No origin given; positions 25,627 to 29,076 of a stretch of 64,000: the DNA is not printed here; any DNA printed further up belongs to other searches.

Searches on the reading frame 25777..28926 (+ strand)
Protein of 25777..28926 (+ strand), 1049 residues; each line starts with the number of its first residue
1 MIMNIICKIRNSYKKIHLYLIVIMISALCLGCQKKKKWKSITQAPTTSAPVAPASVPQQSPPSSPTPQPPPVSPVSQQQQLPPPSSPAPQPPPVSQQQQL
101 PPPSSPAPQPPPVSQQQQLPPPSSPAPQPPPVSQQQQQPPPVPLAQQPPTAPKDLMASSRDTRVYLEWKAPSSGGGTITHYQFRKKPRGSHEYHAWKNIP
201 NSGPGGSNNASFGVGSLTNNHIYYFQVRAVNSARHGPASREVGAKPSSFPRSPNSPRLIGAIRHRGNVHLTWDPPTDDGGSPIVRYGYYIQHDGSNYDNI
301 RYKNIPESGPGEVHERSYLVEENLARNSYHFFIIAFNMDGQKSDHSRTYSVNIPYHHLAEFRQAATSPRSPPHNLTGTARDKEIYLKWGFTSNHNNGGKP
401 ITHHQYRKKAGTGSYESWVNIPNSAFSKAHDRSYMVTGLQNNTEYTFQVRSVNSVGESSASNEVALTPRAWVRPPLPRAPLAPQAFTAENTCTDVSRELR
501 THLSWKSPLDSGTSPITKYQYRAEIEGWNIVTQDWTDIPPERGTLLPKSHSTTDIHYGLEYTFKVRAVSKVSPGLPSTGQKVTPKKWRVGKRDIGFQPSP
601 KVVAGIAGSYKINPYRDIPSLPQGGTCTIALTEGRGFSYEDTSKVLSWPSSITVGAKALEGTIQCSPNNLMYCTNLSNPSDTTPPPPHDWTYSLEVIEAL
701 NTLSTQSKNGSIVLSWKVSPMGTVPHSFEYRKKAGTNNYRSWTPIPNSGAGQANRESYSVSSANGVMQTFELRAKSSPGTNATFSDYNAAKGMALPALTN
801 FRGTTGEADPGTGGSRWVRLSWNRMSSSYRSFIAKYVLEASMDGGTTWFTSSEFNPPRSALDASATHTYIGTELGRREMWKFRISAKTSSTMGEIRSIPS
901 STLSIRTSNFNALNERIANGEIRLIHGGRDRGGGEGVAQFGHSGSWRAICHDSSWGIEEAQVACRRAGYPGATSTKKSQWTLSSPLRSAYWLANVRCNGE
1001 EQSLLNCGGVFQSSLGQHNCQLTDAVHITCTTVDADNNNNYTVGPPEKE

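Call 6: search_protein_families(library=pfam, proteins=[window:25777-28926:+])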
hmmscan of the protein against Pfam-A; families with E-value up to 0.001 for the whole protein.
window:25777-28926:+ (1049 aa): 5 families
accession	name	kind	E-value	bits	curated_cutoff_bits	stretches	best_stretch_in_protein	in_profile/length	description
PF00041.27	fn3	-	5.9e-29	100.5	25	3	151-242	2-81/84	Fibronectin type III domain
PF00530.23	SRCR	-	4.8e-16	59.4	26.1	1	935-1031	8-100/100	Scavenger receptor cysteine-rich domain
PF25059.1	FN3_DSCAM-DSCAML_C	-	8.7e-11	42.5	39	1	394-465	13-78/89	DSCAM/DSCAML C-terminal Fn3-like domain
PF01108.23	Tissue_fac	-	9.9e-06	25.8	27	0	148-232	21-101/107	Tissue factor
PF16656.11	Pur_ac_phosph_N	-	3.1e-05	24.9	30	0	387-457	31-84/93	Purple acid Phosphatase, N-terminal domain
